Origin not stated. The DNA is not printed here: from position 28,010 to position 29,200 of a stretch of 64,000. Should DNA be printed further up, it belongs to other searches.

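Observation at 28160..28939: Aspartokinase reduced to its catalytic domain and placed under a SAM riboswitch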

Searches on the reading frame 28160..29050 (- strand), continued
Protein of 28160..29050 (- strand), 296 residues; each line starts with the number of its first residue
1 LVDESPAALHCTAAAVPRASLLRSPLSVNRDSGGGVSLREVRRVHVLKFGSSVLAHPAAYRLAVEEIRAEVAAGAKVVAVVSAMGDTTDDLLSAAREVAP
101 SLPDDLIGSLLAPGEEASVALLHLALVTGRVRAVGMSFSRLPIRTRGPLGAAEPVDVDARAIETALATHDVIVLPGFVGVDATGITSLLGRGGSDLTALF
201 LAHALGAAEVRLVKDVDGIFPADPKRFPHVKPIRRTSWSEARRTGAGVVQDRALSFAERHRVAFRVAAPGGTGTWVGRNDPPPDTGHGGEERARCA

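Call 31: list_cluster_members(proteins=[P0128, P0129, P0133, P0136, P0137, P0130, P0134, P0139, P0144, P0142])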
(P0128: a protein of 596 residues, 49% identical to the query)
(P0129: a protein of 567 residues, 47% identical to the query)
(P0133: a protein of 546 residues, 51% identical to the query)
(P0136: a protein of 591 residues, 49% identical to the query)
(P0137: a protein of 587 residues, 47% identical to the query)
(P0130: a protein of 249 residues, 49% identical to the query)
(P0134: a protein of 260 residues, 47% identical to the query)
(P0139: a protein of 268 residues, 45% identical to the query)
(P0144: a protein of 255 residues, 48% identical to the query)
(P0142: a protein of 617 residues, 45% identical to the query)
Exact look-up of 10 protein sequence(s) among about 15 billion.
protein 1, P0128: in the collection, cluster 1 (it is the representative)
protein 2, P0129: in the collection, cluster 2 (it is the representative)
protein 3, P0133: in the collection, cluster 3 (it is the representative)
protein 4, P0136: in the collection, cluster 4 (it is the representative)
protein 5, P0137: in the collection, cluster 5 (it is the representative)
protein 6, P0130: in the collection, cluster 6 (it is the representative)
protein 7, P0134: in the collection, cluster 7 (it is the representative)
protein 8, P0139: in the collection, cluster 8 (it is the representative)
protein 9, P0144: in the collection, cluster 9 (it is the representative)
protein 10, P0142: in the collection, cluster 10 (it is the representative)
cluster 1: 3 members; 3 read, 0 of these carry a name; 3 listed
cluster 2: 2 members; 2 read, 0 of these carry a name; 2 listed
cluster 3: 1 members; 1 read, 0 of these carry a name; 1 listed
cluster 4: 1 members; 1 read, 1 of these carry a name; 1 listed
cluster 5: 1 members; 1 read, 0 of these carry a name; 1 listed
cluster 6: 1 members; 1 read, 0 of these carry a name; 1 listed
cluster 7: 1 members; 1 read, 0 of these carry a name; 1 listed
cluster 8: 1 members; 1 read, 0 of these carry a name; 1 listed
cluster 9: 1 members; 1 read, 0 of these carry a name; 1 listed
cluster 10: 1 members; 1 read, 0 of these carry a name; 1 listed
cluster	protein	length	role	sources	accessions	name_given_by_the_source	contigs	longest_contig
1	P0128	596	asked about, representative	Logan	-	-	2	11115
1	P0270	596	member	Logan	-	-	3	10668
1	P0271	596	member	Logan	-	-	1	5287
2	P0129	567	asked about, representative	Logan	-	-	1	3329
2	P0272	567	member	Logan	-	-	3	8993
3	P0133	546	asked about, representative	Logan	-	-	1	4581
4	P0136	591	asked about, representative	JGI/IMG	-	homoserine dehydrogenase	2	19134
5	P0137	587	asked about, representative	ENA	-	-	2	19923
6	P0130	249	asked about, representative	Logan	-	-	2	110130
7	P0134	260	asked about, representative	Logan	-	-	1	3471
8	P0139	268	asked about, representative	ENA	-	-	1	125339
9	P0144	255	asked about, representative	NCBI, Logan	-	-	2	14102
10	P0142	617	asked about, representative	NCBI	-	-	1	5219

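Call 34: predict_structure(alignment_id=A1)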
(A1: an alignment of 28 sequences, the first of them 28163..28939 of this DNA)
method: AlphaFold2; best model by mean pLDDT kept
length: 259 residues; sequences in the alignment: 28
mean_pLDDT: 85.9   pTM: 0.84
mean pLDDT of the five models: 85.9, 85.8, 85.3, 83.6, 80.8
residues with pLDDT >= 90: 149; 70-90: 86; 50-70: 6; < 50: 18
segments of 3 or more residues with pLDDT < 50: 244-259
pLDDT, mean of each block of 10 residues (from residue 1): 74 89 94 97 84 81 79 81 94 94 85 85 94 95 85 89 96 95 88 92 86 92 96 94 50 39
secondary structure, 60 per line:
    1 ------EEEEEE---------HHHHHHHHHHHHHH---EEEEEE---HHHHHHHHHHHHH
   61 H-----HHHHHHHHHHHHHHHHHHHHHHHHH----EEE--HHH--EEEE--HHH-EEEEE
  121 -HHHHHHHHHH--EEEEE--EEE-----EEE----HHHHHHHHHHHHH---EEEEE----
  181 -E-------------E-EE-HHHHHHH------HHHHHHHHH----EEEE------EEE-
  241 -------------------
elements in order: E7-12 H22-35 E39-44 H48-61 H67-91 E96-98 E106-109 E116-120 H122-131 E134-138 E141-143 E149-151 H156-168 E172-176 H201-207 H214-222 E227-230 E237-239

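Call 37: search_protein_families(library=ncbifam, proteins=[P0128, P0136, P0137, P0142], max_evalue=1e-10)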
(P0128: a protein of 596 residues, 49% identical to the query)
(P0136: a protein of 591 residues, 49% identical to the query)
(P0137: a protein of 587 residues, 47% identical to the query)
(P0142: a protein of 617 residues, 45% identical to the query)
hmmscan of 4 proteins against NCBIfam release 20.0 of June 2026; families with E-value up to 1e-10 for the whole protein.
P0128 (596 aa): 28 families (the best 25 are shown)
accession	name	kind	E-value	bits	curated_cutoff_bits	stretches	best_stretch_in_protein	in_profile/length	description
NF004976.0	PRK06349.1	subfamily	4.5e-90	302.8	205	1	270-585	3-328/430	homoserine dehydrogenase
NF006959.0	PRK09436.1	equivalog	4.9e-59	200.2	726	2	346-577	561-814/819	bifunctional aspartate kinase/homoserine dehydrogenase I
NF004912.0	PRK06270.1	equivalog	1.7e-58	198.6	373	1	344-579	107-340/343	homoserine dehydrogenase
NF005154.0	PRK06635.1-2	equivalog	4.1e-49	168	376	1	18-246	4-231/407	aspartate kinase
NF005155.0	PRK06635.1-4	equivalog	4.4e-47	161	346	1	17-246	2-230/407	aspartate kinase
TIGR00656.1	asp_kin_monofn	equivalog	1.3e-46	159.5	402.25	1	17-246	2-237/407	aspartate kinase, monofunctional class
TIGR00657.1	asp_kinases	subfamily_domain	3e-45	155.1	208.7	2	85-256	106-283/442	aspartate kinase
NF007003.0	PRK09466.1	subfamily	2.2e-43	148.8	582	2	348-577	557-808/810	bifunctional aspartate kinase/homoserine dehydrogenase II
NF006459.0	PRK08841.1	equivalog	1.6e-40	139.4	535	1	16-246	3-232/395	aspartate kinase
NF006235.0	PRK08374.1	equivalog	4.2e-40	137.8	451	1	344-575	103-328/336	homoserine dehydrogenase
NF005153.0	PRK06635.1-1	equivalog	5.2e-40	137.7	585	1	18-256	3-242/421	aspartate kinase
NF005156.0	PRK06635.1-5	equivalog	3.5e-38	131.4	594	1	18-246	3-230/411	aspartate kinase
NF005656.0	PRK07431.1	equivalog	2.7e-37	128.6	657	1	17-255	2-242/587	aspartate kinase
NF005161.0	PRK06635.2-5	equivalog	1.4e-36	126.2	586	1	18-257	5-243/402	aspartate kinase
NF006068.0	PRK08210.1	equivalog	2e-34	119.4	474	1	17-245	2-234/405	aspartate kinase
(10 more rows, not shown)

P0136 (591 aa): 28 families (the best 25 are shown)
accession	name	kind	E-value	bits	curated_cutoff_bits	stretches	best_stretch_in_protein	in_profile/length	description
NF004976.0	PRK06349.1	subfamily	7.2e-75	252.7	205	1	277-583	3-323/430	homoserine dehydrogenase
NF006959.0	PRK09436.1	equivalog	4.9e-52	177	726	2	355-579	566-813/819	bifunctional aspartate kinase/homoserine dehydrogenase I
NF004912.0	PRK06270.1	equivalog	2.2e-49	168.7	373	1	331-581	86-339/343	homoserine dehydrogenase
NF007003.0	PRK09466.1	subfamily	3.5e-46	158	582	2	356-578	561-806/810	bifunctional aspartate kinase/homoserine dehydrogenase II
NF005154.0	PRK06635.1-2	equivalog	1.6e-44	152.9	376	1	19-265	3-244/407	aspartate kinase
TIGR00656.1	asp_kin_monofn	equivalog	5.5e-42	144.2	402.25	1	20-264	3-249/407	aspartate kinase, monofunctional class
NF005155.0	PRK06635.1-4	equivalog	1.5e-41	142.8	346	1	20-253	3-230/407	aspartate kinase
TIGR00657.1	asp_kinases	subfamily_domain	2.4e-40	139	208.7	1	20-261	3-281/442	aspartate kinase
NF006459.0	PRK08841.1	equivalog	1.1e-35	123.4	535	1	19-251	4-230/395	aspartate kinase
NF005156.0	PRK06635.1-5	equivalog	1.2e-35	123.1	594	1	20-255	3-232/411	aspartate kinase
NF005153.0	PRK06635.1-1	equivalog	1.7e-35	122.9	585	1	20-254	3-232/421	aspartate kinase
NF005656.0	PRK07431.1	equivalog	3.9e-35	121.5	657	1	21-253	4-232/587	aspartate kinase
NF006235.0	PRK08374.1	equivalog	1.5e-32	113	451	1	329-576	85-326/336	homoserine dehydrogenase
NF005161.0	PRK06635.2-5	equivalog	1.3e-29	103.4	586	1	21-249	6-227/402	aspartate kinase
NF006068.0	PRK08210.1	equivalog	2.4e-28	99.4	474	1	20-256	3-238/405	aspartate kinase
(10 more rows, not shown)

P0137 (587 aa): 25 families
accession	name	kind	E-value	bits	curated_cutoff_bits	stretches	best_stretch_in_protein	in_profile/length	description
NF004976.0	PRK06349.1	subfamily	3.2e-50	171.5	205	1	254-572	4-325/430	homoserine dehydrogenase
NF006959.0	PRK09436.1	equivalog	3.5e-44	151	726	2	314-458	550-694/819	bifunctional aspartate kinase/homoserine dehydrogenase I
NF004912.0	PRK06270.1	equivalog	4e-38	131.7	373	1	319-565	98-335/343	homoserine dehydrogenase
NF005154.0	PRK06635.1-2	equivalog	2.2e-34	119.5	376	1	7-234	6-236/407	aspartate kinase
NF005155.0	PRK06635.1-4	equivalog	3e-34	118.7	346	1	5-231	3-232/407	aspartate kinase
TIGR00656.1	asp_kin_monofn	equivalog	5e-34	118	402.25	1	6-243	4-252/407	aspartate kinase, monofunctional class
NF005161.0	PRK06635.2-5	equivalog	4.5e-33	114.7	586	1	5-233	5-235/402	aspartate kinase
TIGR00657.1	asp_kinases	subfamily_domain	2.6e-31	109.2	208.7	1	64-241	102-285/442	aspartate kinase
NF007003.0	PRK09466.1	subfamily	6.1e-31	107.6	582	1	314-458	544-688/810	bifunctional aspartate kinase/homoserine dehydrogenase II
NF005656.0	PRK07431.1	equivalog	6e-30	104.3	657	1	6-238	4-242/587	aspartate kinase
NF005153.0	PRK06635.1-1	equivalog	4.3e-29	101.8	585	1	7-230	5-232/421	aspartate kinase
NF006235.0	PRK08374.1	equivalog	5.9e-29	101.2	451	1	311-570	91-332/336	homoserine dehydrogenase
NF005156.0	PRK06635.1-5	equivalog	3e-27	95.4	594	1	7-235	5-236/411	aspartate kinase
NF006068.0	PRK08210.1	equivalog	7e-27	94.6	474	1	6-239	4-246/405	aspartate kinase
NF006459.0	PRK08841.1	equivalog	4.6e-25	88.5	535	1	3-233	3-236/395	aspartate kinase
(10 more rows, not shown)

P0142 (617 aa): 48 families (the best 25 are shown)
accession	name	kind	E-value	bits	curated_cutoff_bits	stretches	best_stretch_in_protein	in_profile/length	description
NF005155.0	PRK06635.1-4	equivalog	5.4e-46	157.4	346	1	5-237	2-238/407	aspartate kinase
TIGR00656.1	asp_kin_monofn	equivalog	1.7e-44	152.4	402.25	1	6-237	3-245/407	aspartate kinase, monofunctional class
TIGR01900.1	dapE-gram_pos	equivalog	3.5e-43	147.9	304.2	1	274-594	4-345/351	succinyl-diaminopimelate desuccinylase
NF005154.0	PRK06635.1-2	equivalog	1.3e-42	146.6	376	1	7-238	5-240/407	aspartate kinase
TIGR00657.1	asp_kinases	subfamily_domain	1.4e-41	143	208.7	1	66-244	103-287/442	aspartate kinase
TIGR01892.1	AcOrn-deacetyl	equivalog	6.6e-40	137.3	297.7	1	281-591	5-357/365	acetylornithine deacetylase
NF005656.0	PRK07431.1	equivalog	3.7e-36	124.8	657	1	5-237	2-240/587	aspartate kinase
TIGR01910.1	DapE-ArgE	subfamily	4e-36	125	217.6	1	278-526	3-280/373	ArgE/DapE family deacylase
NF005156.0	PRK06635.1-5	equivalog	7.4e-36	123.8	594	1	6-237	3-238/411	aspartate kinase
NF005710.0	PRK07522.1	subfamily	2.6e-35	122.3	412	1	274-527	9-288/391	acetylornithine deacetylase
NF005153.0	PRK06635.1-1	equivalog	1.9e-34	119.4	585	1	5-239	2-241/421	aspartate kinase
NF006459.0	PRK08841.1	equivalog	6.1e-34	117.7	535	1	4-228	3-230/395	aspartate kinase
NF006404.0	PRK08652.1-2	equivalog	2.8e-33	115.2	348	1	277-598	5-324/332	acetylornithine deacetylase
NF005161.0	PRK06635.2-5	equivalog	1e-31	110.3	586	1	7-227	6-228/402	aspartate kinase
NF006068.0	PRK08210.1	equivalog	1.6e-31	109.9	474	1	7-238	4-244/405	aspartate kinase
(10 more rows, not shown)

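Call 38: fold_search(model_id=the predicted structure, library=pdb)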
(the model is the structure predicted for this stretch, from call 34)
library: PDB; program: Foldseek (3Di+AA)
matches with E <= 10: 1353; with E <= 0.001: 252
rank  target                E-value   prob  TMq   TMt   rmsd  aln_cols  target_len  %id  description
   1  5yei_A                1.3e-22  1.00  0.85  0.56   2.2       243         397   32  Mechanistic insight into the regulation of Pseudomonas aeruginosa aspartate kinase (released 2018-08-29)
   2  3ab2_G                5.0e-18  1.00  0.75  0.51   3.1       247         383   31  Crystal structure of aspartate kinase from Corynebacterium glutamicum in complex with threonine (released 2010-06-23)
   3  3c1m_A                7.6e-18  1.00  0.80  0.46   3.5       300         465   21  Cyrstal Structure of threonine-sensitive aspartokinase from Methanococcus jannaschii with MgAMP-PNP and L-aspartate (released 2008-03-25)
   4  2cdq_A                1.2e-17  1.00  0.81  0.46   3.4       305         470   23  Crystal structure of Arabidopsis thaliana aspartate kinase complexed with lysine and S- adenosylmethionine (released 2006-05-30)
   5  3aaw_A                3.6e-17  1.00  0.74  0.50   4.0       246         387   31  Crystal structure of aspartate kinase from Corynebacterium glutamicum in complex with lysine and threonine (released 2010-06-23)
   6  3c1m_D                3.8e-17  1.00  0.82  0.47   2.6       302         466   20  Cyrstal Structure of threonine-sensitive aspartokinase from Methanococcus jannaschii with MgAMP-PNP and L-aspartate (released 2008-03-25)
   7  3ab2_E                3.8e-17  1.00  0.75  0.52   3.0       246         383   30  Crystal structure of aspartate kinase from Corynebacterium glutamicum in complex with threonine (released 2010-06-23)
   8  3c1n_C                4.8e-17  1.00  0.80  0.47   4.1       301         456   20  Crystal Structure of Allosteric Inhibition Threonine-sensitive Aspartokinase from Methanococcus jannaschii with L-thre (released 2008-03-25)
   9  3aaw_C                5.8e-17  1.00  0.75  0.51   4.2       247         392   32  Crystal structure of aspartate kinase from Corynebacterium glutamicum in complex with lysine and threonine (released 2010-06-23)
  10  3l76_A                6.2e-17  1.00  0.79  0.36   2.2       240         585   28  Crystal Structure of Aspartate Kinase from Synechocystis (released 2010-06-09)
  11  3l76_B                1.0e-16  1.00  0.77  0.36   2.7       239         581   30  Crystal Structure of Aspartate Kinase from Synechocystis (released 2010-06-09)
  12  2hmf_A                1.4e-16  1.00  0.82  0.47   2.5       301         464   20  Structure of a Threonine Sensitive Aspartokinase from Methanococcus jannaschii Complexed with Mg-ADP and Aspartate (released 2006-10-17)
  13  3ab4_G                1.8e-16  1.00  0.71  0.52   2.3       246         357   28  Crystal structure of feedback inhibition resistant mutant of aspartate kinase from Corynebacterium glutamicum in compl (released 2010-06-23)
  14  3ab4_E                1.8e-16  1.00  0.72  0.52   2.8       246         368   30  Crystal structure of feedback inhibition resistant mutant of aspartate kinase from Corynebacterium glutamicum in compl (released 2010-06-23)
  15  3ab2_O                1.9e-16  1.00  0.74  0.51   3.2       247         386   30  Crystal structure of aspartate kinase from Corynebacterium glutamicum in complex with threonine (released 2010-06-23)
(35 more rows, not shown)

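Call 43: find_encoding_contigs(protein=P0137, flank=6000, max_places=2)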
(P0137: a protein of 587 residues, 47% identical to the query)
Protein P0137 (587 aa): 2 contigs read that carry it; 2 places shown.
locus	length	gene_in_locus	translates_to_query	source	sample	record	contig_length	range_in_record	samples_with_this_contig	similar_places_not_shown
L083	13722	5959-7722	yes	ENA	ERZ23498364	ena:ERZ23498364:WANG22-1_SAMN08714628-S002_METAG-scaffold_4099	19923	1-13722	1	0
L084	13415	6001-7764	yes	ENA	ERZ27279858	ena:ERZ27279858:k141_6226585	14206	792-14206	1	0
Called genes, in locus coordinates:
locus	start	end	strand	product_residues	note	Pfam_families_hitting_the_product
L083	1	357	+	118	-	?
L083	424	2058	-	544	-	PF13229:Beta_helix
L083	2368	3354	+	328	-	PF25019:LRR_R13L1-DRL21 (faint), PF12799:LRR_4 (faint)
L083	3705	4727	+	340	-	PF00561:Abhydrolase_1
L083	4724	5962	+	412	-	PF01053:Cys_Met_Meta_PP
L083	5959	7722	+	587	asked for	PF00696:AA_kinase, PF03447:NAD_binding_3, PF00742:Homoserine_dh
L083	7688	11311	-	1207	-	PF00069:Pkinase, PF07714:PK_Tyr_Ser-Thr, PF05729:NACHT (weak), PF13191:AAA_16, PF13401:AAA_22 (weak), PF25872:HTH_77 (weak), PF13424:TPR_12 (weak), PF17874:TPR_MalT (weak), +7 more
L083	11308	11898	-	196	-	PF07638:Sigma70_ECF, PF08281:Sigma70_r4_2, PF04545:Sigma70_r4 (weak)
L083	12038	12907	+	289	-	-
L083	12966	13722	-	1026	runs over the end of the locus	PF10282:Lactonase (faint)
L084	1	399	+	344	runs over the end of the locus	-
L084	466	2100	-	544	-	PF13229:Beta_helix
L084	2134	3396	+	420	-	PF12799:LRR_4 (faint)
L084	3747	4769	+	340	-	PF00561:Abhydrolase_1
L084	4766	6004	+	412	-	PF01053:Cys_Met_Meta_PP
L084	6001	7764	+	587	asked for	PF00696:AA_kinase, PF03447:NAD_binding_3, PF00742:Homoserine_dh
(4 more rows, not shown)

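Call 44: find_encoding_contigs(protein=P0136, flank=6000, max_places=2)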
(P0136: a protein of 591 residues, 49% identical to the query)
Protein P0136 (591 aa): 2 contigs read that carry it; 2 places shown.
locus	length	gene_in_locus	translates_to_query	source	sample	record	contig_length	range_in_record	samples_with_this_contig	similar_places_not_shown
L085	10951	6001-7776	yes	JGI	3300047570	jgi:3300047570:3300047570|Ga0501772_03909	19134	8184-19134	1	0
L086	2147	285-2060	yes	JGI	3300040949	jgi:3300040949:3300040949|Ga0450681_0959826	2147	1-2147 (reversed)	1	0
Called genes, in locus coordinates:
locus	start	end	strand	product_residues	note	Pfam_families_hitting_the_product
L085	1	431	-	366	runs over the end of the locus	PF00226:DnaJ, PF01556:DnaJ_C, PF15777:Anti-TRAP (faint), PF00684:DnaJ_CXXCXGXG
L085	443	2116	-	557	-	PF00501:AMP-binding, PF13193:AMP-binding_C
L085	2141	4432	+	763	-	-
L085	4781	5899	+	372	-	PF01053:Cys_Met_Meta_PP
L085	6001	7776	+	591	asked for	PF00696:AA_kinase, PF03447:NAD_binding_3, PF00742:Homoserine_dh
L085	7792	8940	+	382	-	PF01053:Cys_Met_Meta_PP, PF01041:DegT_DnrJ_EryC1 (weak)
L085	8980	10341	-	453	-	PF00884:Sulfatase, PF01663:Phosphodiest (faint), PF16347:SGSH_C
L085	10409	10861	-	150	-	PF20964:DnaX_C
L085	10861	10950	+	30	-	?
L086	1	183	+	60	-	?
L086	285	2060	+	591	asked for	PF00696:AA_kinase, PF03447:NAD_binding_3, PF00742:Homoserine_dh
